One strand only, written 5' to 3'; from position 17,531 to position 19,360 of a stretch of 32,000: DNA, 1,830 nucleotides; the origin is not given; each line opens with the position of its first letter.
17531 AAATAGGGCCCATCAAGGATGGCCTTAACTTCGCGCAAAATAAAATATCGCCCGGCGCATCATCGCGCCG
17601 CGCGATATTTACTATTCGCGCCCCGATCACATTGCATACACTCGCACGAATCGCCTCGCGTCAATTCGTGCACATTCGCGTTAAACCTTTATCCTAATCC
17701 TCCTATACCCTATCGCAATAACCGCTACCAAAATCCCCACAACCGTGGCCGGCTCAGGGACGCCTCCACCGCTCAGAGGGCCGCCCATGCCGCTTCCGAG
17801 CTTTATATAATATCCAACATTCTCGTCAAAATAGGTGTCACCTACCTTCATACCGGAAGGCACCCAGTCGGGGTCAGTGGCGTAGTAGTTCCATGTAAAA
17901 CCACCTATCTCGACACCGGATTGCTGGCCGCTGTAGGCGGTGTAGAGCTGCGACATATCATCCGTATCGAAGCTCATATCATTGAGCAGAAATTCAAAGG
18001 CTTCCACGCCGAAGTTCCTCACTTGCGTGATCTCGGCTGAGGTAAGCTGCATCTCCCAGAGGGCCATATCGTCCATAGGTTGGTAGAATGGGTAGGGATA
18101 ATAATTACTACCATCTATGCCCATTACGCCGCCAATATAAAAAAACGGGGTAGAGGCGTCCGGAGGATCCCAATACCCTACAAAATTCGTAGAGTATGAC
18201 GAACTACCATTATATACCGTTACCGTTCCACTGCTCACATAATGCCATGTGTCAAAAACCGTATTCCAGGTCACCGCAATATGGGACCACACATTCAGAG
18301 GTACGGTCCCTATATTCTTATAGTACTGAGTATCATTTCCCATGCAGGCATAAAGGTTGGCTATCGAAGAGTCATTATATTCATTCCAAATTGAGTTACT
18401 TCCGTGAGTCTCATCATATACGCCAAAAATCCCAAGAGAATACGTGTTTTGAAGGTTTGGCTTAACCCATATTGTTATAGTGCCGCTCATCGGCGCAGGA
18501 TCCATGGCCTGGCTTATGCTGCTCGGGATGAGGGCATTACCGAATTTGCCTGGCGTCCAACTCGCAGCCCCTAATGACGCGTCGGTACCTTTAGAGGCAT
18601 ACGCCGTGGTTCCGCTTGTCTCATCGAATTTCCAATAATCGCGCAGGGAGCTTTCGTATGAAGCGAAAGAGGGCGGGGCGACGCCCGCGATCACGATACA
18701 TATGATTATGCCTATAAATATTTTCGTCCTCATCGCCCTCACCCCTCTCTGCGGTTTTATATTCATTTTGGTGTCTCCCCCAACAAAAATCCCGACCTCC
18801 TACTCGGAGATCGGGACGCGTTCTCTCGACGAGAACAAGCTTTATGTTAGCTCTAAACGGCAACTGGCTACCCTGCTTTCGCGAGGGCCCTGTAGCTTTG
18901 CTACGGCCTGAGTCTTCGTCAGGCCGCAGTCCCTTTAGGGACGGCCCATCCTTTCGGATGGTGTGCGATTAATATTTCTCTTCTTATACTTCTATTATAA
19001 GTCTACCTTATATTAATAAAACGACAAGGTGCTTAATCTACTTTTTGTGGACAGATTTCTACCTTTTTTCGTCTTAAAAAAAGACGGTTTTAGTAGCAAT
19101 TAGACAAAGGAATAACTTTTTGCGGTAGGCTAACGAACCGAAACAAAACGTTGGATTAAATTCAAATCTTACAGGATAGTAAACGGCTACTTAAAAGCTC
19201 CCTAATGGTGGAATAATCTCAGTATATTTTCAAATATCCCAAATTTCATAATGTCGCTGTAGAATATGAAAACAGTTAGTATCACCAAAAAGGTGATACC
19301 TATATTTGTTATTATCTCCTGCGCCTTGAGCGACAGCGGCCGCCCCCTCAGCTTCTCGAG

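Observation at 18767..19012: Riboswitch-like structured leader with built-in terminator upstream of the LamG/PEP-CTERM gene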

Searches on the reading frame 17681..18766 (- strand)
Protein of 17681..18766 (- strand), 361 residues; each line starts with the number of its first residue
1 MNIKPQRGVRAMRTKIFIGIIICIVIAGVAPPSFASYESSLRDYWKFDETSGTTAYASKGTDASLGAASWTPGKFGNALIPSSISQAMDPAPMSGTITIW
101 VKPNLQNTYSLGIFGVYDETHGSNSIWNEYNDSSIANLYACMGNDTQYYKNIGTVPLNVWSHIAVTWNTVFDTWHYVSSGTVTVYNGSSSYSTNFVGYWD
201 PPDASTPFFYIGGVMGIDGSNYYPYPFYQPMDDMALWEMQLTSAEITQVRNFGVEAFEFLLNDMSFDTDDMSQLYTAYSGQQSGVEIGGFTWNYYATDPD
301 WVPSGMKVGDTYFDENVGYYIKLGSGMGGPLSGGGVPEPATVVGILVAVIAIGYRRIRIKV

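Call 9: search_protein_families(library=pfam, proteins=[window:17681-18766:-], max_evalue=0.01)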
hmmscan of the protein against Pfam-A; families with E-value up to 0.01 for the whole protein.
window:17681-18766:- (361 aa): 1 family
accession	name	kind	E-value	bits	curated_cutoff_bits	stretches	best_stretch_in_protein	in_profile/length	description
PF13385.13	Laminin_G_3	-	5e-10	40.2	27.6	1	94-246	18-150/151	Concanavalin A-like lectin/glucanases superfamily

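Call 10: find_homologous_proteins(query=window:17681-18766:-)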
Query window:17681-18766:- (361 aa): 4 proteins with E <= 0.001 among 2253 candidates.
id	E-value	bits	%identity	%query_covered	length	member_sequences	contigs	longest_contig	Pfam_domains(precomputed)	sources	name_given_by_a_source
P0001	1.2e-245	833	100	100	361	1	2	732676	PF13385.14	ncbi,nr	ncbi:MAG: LamG domain-containing protein [Candidatus Omnitrophica bacterium]|nr:LamG domain-containi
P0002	2.1e-55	207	39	100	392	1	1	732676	PF13385.14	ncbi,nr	ncbi:MAG: LamG domain-containing protein [Candidatus Omnitrophica bacterium]|nr:LamG domain-containi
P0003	1.4e-20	92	30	98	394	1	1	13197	PF13385.14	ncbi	ncbi:MAG: LamG domain-containing protein [Candidatus Omnitrophota bacterium]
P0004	5.7e-18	83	29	98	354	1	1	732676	PF13385.14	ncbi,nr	ncbi:MAG: LamG domain-containing protein [Candidatus Omnitrophica bacterium]|nr:LamG domain-containi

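Call 11: find_encoding_contigs(protein=P0002, flank=3000)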
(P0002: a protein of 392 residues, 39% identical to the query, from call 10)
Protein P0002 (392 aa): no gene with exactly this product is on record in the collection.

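Call 12: find_encoding_contigs(protein=P0004, flank=3000)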
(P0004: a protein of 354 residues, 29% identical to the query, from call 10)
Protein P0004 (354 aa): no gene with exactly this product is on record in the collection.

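Call 13: find_encoding_contigs(protein=P0003, flank=3000)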
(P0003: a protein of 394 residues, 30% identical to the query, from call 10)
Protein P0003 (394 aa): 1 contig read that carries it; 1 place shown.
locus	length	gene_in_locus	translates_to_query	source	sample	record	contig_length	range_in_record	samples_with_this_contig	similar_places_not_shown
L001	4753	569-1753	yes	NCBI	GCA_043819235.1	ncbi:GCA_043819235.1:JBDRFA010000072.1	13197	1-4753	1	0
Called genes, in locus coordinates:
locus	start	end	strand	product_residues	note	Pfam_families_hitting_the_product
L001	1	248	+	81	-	?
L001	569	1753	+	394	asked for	PF13385:Laminin_G_3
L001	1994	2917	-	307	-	PF00768:Peptidase_S11, PF02113:Peptidase_S13 (weak), PF13354:Beta-lactamase2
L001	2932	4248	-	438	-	PF04055:Radical_SAM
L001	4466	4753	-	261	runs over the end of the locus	PF03372:Exo_endo_phos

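Call 53: find_encoding_contigs(protein=P0001, flank=2500, max_places=6)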
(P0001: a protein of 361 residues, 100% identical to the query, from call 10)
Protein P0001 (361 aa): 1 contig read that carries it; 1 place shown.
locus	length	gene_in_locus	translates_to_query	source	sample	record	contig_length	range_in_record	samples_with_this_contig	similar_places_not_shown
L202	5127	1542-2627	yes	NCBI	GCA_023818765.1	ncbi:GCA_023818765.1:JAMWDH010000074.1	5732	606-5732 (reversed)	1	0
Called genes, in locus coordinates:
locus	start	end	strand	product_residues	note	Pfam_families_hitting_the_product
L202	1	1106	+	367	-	PF02163:Peptidase_M50, PF13180:PDZ_2 (weak), PF17820:PDZ_6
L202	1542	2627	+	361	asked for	PF13385:Laminin_G_3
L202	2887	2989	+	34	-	PF04551:GcpE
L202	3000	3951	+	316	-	PF04551:GcpE, PF26540:GcpE_C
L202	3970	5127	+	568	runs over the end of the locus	PF00587:tRNA-synt_2b, PF04073:tRNA_edit, PF03129:HGTP_anticodon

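Call 59: search_protein_families(library=ncbifam, proteins=[window:17681-18766:-], max_evalue=1)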
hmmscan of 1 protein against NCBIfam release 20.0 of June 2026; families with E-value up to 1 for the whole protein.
window:17681-18766:- (361 aa): 4 families
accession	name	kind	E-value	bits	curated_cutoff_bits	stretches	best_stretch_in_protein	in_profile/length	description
TIGR02595.1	PEP_CTERM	domain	0.0045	17.7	16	1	336-356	1-21/24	PEP-CTERM sorting domain-containing protein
NF052521.1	TafC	equivalog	0.014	14.6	410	1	157-249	274-359/373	TafC family fimbrial protein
NF011736.0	PRK15189.1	equivalog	0.019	14.2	517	1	270-311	73-113/335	fimbrial protein BcfD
TIGR04292.1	heavy_Cys_CGP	equivalog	0.2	10.5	200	1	115-156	301-342/381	CGP-CTERM-anchored Cys-rich protein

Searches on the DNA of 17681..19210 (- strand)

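Call 4: search_rna_families(source=window, start=18700, end=19210, threshold=evalue, max_evalue=10, show_alignments=5)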
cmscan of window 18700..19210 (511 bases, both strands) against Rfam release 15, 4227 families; matches with E-value up to 10: 5.
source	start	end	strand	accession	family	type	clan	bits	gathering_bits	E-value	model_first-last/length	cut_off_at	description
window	18856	18918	-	RF01051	c-di-GMP-I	Cis-reg; riboswitch;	CL00126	25.4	35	0.0069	1-87/87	no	c-di-GMP-I riboswitch aptamer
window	18942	18965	-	RF03167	c-di-GMP-I-GGC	Cis-reg; riboswitch;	CL00126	18.4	59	0.082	12-35/80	no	c-di-GMP-I-GGC riboswitch aptamer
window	19042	19197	+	RF04150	MIR2655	Gene; miRNA;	-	16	122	4.6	41-226/267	no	MIR2655 microRNA precursor family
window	18944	18958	-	RF00500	TCV_H5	Cis-reg;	-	14.1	70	7.9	17-31/45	no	Turnip crinkle virus (TCV) repressor of minus strand synthesis H5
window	18904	18948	+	RF01068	Guanidine-II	Cis-reg; riboswitch;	-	12.2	32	6.8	1-48/48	no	Guanidine-II riboswitch aptamer (mini-ykkC)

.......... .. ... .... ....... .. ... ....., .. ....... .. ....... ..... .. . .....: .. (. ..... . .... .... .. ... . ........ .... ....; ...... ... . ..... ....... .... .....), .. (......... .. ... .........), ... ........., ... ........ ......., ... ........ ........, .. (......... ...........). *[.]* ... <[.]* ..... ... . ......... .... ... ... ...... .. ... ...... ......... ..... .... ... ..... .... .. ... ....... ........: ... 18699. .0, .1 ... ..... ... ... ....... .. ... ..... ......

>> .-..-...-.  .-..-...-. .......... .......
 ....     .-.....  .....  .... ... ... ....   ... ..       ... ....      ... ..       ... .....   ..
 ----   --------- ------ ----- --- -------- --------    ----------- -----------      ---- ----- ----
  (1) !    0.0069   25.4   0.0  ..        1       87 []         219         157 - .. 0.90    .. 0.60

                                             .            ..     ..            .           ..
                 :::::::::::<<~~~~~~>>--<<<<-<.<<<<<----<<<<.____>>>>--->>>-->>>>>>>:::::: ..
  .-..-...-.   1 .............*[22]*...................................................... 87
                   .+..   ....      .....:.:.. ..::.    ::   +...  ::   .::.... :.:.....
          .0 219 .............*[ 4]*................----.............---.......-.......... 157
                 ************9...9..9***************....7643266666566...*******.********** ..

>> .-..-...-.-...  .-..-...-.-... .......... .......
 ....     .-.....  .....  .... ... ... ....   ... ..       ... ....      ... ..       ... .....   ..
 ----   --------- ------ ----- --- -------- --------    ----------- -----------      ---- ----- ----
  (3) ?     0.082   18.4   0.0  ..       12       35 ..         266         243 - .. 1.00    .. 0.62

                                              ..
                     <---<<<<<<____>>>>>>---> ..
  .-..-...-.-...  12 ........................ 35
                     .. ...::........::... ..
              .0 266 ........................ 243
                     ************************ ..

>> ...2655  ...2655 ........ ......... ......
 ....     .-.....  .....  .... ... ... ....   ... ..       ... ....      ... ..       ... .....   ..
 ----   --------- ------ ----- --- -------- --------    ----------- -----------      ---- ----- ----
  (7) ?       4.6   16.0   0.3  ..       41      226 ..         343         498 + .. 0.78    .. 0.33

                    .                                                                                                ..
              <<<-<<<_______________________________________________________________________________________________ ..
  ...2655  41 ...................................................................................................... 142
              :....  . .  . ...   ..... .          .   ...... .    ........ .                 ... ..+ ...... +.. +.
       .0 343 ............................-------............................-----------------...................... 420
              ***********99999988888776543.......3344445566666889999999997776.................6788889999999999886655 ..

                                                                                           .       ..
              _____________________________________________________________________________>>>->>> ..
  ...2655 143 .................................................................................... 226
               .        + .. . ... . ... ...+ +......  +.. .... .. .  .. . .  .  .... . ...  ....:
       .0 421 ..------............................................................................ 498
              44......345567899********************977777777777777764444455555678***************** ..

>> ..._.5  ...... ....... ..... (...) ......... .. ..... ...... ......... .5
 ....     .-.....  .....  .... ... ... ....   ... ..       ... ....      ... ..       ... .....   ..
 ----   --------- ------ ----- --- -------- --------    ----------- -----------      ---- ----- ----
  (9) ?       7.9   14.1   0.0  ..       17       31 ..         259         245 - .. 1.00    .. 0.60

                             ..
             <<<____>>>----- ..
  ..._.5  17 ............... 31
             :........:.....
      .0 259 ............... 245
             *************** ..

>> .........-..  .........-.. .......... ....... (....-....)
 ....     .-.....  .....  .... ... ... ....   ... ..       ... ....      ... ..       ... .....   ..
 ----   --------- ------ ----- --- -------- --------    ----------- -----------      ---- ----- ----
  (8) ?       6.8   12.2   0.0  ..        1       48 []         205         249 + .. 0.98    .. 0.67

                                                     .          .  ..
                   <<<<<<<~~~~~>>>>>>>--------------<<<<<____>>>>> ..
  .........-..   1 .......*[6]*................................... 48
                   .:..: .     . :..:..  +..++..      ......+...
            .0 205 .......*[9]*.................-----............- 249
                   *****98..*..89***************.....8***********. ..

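Call 15: search_rna_families(source=L001, start=1, end=700, threshold=evalue, max_evalue=10, show_alignments=3)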
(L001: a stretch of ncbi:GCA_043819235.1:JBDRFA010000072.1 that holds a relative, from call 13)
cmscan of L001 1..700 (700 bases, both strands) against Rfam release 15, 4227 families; matches with E-value up to 10: 4.
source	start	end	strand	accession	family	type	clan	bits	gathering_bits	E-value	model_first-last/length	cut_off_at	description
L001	483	539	-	RF02776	SodC_thermometer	Cis-reg; thermoregulator;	-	18.5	125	7.9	1-93/93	no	SodC 5' UTR thermometer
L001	351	387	+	RF01371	CRISPR-DR58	Gene; CRISPR;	-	17.3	38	1.9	1-37/37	no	CRISPR RNA direct repeat element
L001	379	477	-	RF02450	ncr1175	Gene; sRNA;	-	15.7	60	4.5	1-110/110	no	Bacillus sRNA ncr1175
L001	190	330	+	RF01909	CDKN2B-AS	Gene; lncRNA;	-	15.3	80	3.3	1-150/150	no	CDKN2B antisense RNA 1 intronic convserved region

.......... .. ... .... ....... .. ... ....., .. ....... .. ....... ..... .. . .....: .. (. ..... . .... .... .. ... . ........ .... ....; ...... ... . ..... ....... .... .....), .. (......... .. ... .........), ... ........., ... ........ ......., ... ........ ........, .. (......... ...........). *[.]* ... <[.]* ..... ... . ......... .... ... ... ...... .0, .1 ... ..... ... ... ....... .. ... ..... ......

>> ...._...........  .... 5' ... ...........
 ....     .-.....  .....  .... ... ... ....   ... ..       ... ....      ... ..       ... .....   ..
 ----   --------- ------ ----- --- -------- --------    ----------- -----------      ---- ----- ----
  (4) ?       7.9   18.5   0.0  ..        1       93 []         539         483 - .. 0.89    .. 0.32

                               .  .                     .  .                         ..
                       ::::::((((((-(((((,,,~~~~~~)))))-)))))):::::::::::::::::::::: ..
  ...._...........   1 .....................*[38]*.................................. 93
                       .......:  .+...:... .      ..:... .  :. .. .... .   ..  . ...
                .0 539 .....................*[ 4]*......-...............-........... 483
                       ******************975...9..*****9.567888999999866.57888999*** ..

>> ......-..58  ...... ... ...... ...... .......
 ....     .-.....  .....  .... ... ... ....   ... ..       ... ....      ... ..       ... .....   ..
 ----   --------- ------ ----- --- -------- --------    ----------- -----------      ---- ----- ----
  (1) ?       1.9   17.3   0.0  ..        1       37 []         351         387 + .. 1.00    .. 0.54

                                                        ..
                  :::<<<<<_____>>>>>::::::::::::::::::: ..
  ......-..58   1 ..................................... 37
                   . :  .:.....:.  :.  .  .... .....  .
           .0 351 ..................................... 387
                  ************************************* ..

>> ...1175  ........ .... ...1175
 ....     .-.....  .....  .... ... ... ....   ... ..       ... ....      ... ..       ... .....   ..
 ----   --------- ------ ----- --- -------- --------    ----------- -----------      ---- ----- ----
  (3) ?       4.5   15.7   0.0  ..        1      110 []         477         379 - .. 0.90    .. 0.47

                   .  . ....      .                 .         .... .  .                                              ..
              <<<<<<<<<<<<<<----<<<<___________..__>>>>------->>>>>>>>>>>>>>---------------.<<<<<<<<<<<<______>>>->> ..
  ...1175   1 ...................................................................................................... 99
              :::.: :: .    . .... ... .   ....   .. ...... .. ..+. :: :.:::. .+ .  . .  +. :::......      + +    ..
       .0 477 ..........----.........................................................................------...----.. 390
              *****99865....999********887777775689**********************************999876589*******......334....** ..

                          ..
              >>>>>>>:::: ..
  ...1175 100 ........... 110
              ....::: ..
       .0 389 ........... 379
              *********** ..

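Call 69: search_with_rna_model(model_id=R1, sources=[L001, L002, L003, L004, L005, L006, L007, L008, L009, L010, L011, L012, L013, L014, L015, L016, L017, L018, L019, L020, L021, L022, L023, L024, L025, L026, L027, L028, L029, L030, L031, L032, L033, L034, L035, L036, L037, L038, L039, L040, L041, L042, L043, L044, L045, L046, L047, L048, L049, L050, L051, L052, L053, L054, L055, L056, L057, L058, L059, L060, L061, L062, L063, L064, L065, L066, L067, L068, L069, L070, L071, L072, L073, L074, L075, L076, L077, L078, L079, L080, L081], max_evalue=0.01)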
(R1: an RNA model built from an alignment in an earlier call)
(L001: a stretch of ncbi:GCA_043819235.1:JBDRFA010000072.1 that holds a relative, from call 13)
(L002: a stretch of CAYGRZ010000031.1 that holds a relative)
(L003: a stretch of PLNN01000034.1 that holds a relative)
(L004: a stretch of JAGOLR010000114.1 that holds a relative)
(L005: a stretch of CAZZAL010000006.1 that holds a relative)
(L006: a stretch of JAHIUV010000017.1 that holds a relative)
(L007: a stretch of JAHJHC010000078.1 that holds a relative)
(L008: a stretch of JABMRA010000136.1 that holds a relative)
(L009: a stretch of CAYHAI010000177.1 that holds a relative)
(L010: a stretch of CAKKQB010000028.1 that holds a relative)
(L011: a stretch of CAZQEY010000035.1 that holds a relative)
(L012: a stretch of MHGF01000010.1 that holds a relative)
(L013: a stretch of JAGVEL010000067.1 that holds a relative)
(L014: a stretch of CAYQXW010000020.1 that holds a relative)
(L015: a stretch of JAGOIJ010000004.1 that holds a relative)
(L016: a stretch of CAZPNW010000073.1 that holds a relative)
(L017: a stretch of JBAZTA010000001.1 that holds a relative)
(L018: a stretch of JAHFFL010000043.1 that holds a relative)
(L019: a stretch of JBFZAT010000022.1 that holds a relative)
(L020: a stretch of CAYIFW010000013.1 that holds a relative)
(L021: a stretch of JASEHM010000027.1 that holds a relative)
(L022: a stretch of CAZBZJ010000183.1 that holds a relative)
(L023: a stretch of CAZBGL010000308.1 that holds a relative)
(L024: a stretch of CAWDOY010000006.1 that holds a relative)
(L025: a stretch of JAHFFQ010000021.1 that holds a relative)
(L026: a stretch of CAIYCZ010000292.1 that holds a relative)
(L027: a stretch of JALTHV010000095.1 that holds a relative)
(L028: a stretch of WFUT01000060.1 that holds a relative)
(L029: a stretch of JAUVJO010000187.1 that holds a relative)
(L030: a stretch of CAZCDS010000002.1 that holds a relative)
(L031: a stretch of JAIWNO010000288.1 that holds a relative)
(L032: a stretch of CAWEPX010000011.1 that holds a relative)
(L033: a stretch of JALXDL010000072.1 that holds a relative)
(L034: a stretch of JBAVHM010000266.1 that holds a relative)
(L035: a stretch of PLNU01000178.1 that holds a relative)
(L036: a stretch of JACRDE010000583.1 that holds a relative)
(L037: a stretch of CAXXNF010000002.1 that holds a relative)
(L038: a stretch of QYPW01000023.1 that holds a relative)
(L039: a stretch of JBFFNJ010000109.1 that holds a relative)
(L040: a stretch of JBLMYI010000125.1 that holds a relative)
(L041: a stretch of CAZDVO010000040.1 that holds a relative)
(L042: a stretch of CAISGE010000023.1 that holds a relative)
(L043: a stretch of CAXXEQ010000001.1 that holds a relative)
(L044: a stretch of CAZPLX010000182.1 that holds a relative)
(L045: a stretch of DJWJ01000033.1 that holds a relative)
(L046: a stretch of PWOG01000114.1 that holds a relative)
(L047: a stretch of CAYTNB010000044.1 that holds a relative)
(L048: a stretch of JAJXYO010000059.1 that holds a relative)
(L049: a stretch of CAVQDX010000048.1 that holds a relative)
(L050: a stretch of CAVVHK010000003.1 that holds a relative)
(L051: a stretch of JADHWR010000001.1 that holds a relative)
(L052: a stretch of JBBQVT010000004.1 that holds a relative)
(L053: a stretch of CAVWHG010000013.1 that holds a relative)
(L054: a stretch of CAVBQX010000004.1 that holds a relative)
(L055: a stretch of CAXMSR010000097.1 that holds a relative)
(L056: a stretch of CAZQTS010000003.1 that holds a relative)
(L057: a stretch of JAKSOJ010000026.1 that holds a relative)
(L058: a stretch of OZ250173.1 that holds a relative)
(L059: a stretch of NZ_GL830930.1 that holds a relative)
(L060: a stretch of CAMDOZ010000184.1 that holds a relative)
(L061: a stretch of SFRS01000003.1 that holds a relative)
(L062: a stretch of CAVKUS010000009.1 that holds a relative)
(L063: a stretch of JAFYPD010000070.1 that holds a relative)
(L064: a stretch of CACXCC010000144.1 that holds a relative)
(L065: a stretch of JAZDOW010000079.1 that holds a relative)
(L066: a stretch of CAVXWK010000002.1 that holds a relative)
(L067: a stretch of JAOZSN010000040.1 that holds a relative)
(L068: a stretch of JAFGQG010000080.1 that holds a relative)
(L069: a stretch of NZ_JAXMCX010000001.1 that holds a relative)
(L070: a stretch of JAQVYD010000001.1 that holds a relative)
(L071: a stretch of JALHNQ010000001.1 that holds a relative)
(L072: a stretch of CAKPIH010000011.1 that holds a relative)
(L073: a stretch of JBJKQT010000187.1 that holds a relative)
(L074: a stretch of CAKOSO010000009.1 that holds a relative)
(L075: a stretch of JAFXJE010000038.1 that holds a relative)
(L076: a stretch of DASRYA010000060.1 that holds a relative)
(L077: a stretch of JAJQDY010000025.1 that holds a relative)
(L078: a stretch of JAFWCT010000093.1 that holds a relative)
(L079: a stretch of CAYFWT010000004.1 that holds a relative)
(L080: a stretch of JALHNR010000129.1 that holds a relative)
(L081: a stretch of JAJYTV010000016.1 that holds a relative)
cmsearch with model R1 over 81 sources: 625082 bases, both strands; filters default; matches with E-value up to 0.01: 0.
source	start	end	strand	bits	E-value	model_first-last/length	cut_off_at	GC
